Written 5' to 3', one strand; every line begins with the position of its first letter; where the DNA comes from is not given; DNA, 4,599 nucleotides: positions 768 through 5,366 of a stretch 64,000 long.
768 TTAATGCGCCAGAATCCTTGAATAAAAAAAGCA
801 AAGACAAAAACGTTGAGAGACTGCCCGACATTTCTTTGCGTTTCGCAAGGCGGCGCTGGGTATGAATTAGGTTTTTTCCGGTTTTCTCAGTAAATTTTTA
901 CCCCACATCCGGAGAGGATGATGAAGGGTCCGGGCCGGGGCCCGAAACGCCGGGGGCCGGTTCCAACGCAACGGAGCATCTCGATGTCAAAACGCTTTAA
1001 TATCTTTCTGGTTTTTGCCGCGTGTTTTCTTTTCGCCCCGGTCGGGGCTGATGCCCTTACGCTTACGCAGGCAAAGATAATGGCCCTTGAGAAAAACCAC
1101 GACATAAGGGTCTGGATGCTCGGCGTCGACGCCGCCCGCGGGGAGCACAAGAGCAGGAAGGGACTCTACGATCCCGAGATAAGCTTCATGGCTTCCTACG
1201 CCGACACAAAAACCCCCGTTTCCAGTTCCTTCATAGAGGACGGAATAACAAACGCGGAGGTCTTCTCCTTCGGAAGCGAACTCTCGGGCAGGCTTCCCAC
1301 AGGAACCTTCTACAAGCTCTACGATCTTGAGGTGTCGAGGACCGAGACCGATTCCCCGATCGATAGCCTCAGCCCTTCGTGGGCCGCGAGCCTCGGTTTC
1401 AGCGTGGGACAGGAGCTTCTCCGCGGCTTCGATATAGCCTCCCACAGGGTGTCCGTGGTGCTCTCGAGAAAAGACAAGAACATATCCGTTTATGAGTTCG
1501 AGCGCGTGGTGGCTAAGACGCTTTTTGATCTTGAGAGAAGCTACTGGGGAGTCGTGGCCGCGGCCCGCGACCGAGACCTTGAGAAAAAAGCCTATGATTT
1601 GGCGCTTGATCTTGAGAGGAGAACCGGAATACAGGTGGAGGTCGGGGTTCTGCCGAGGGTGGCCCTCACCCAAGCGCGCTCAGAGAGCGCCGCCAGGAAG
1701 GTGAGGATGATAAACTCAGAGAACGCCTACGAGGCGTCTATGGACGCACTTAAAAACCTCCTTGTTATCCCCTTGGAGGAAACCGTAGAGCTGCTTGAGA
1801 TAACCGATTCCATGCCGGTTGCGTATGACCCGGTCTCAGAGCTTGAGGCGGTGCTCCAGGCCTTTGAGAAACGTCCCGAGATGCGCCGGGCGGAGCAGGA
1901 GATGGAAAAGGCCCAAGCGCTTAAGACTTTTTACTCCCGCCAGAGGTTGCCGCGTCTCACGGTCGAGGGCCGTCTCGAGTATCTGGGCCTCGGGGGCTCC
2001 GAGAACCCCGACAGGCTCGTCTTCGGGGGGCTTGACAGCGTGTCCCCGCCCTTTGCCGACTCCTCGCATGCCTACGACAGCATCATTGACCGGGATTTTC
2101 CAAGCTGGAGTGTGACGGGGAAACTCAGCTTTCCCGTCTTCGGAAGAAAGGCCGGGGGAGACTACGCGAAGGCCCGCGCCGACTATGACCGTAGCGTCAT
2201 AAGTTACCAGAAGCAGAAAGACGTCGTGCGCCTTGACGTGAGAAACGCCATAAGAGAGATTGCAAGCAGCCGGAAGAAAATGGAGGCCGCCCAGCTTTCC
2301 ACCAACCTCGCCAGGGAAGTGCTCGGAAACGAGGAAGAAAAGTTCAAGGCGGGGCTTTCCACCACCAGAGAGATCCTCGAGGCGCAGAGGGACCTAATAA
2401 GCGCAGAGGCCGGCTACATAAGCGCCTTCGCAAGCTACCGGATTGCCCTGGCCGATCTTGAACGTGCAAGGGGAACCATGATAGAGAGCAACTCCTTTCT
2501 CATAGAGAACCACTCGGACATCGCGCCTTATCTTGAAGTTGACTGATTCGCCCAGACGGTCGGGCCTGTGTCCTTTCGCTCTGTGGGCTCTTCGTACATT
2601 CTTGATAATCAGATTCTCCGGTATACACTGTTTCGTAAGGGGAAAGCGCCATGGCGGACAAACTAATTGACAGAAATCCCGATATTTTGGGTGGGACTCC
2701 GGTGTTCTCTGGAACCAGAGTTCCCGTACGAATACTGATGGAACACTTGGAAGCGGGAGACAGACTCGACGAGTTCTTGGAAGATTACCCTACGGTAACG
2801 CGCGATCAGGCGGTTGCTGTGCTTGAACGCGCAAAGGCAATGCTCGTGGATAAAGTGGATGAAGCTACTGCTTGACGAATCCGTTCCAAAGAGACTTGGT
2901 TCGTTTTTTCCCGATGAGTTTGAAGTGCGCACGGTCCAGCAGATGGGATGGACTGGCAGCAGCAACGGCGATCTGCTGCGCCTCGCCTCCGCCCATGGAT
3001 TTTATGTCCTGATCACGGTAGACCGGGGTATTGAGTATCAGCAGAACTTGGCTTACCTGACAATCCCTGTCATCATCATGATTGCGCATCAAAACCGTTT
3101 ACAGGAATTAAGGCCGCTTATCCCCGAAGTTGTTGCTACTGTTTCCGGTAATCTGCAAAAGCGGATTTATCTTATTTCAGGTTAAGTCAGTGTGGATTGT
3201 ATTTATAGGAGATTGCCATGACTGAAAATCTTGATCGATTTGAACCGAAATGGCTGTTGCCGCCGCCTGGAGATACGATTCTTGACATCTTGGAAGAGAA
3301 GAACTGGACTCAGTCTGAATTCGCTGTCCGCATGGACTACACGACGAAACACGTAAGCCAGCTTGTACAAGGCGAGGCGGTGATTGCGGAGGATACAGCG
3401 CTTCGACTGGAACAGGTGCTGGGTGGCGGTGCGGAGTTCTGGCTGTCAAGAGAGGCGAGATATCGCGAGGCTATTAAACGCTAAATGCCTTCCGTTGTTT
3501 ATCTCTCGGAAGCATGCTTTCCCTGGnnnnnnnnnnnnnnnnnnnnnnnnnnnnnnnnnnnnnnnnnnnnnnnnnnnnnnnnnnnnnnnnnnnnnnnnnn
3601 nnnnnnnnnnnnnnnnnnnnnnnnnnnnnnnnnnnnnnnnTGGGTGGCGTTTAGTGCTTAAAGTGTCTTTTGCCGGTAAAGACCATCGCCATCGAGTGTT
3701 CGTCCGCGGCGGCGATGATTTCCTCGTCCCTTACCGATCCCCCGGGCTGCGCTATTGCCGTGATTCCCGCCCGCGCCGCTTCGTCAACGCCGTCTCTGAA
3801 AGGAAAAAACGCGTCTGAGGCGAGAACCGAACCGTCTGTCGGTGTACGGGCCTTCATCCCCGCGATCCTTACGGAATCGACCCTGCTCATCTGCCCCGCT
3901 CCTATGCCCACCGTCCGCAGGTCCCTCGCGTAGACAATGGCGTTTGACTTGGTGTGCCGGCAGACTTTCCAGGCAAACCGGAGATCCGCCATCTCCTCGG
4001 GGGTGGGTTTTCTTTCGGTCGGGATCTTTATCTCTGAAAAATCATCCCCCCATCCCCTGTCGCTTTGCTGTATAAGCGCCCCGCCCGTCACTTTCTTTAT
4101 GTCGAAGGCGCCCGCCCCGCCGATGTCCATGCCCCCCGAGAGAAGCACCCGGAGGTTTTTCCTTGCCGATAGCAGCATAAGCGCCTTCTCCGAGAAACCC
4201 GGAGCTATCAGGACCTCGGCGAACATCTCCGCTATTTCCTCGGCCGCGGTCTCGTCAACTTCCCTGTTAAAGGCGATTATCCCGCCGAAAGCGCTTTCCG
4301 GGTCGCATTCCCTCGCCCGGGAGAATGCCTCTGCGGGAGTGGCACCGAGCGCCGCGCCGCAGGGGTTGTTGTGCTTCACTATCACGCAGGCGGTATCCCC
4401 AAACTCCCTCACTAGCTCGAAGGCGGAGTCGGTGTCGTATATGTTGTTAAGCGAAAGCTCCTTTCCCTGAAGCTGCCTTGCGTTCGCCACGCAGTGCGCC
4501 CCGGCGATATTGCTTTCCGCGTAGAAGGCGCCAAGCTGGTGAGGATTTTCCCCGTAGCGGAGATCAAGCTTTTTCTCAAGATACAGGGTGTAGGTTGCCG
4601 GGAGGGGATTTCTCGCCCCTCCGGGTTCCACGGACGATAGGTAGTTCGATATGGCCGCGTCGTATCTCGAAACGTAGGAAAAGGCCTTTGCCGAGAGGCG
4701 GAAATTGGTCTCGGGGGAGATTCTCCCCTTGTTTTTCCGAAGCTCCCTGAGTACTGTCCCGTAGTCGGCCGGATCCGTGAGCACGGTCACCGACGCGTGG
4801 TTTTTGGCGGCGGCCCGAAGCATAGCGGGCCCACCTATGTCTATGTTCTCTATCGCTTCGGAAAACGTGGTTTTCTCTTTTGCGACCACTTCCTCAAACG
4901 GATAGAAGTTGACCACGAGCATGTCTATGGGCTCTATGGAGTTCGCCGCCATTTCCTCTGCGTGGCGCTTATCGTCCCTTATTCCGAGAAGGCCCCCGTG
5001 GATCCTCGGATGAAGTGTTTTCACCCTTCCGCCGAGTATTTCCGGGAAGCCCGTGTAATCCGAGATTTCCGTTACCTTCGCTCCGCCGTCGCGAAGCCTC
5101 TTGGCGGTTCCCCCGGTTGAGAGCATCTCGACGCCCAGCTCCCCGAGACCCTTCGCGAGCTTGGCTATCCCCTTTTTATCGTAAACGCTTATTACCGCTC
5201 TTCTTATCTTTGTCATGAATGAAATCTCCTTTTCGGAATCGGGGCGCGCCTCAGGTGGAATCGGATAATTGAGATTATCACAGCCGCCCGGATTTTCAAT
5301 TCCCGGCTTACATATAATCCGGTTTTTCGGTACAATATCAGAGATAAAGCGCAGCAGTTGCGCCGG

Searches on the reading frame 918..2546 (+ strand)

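Call 53: search_protein_families(library=pfam, proteins=[window:918-2546:+], max_evalue=0.00001)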
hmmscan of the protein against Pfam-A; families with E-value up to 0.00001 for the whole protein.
window:918-2546:+ (542 aa): 1 family
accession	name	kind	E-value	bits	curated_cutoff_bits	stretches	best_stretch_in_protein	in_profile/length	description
PF02321.23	OEP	-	1.9e-41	142.4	22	2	310-517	3-185/187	Outer membrane efflux protein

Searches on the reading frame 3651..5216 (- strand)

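Call 53: search_protein_families(library=pfam, proteins=[window:3651-5216:-], max_evalue=0.00001)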
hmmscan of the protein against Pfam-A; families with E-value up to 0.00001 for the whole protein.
window:3651-5216:- (521 aa): 2 families
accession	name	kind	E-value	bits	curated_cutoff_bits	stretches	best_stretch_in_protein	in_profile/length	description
PF01808.24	AICARFT_IMPCHas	-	2e-117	392.6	25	1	136-455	1-311/311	AICARFT/IMPCHase bienzyme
PF02142.27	MGS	-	1.2e-20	73.8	24.1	1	16-130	1-93/94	MGS-like domain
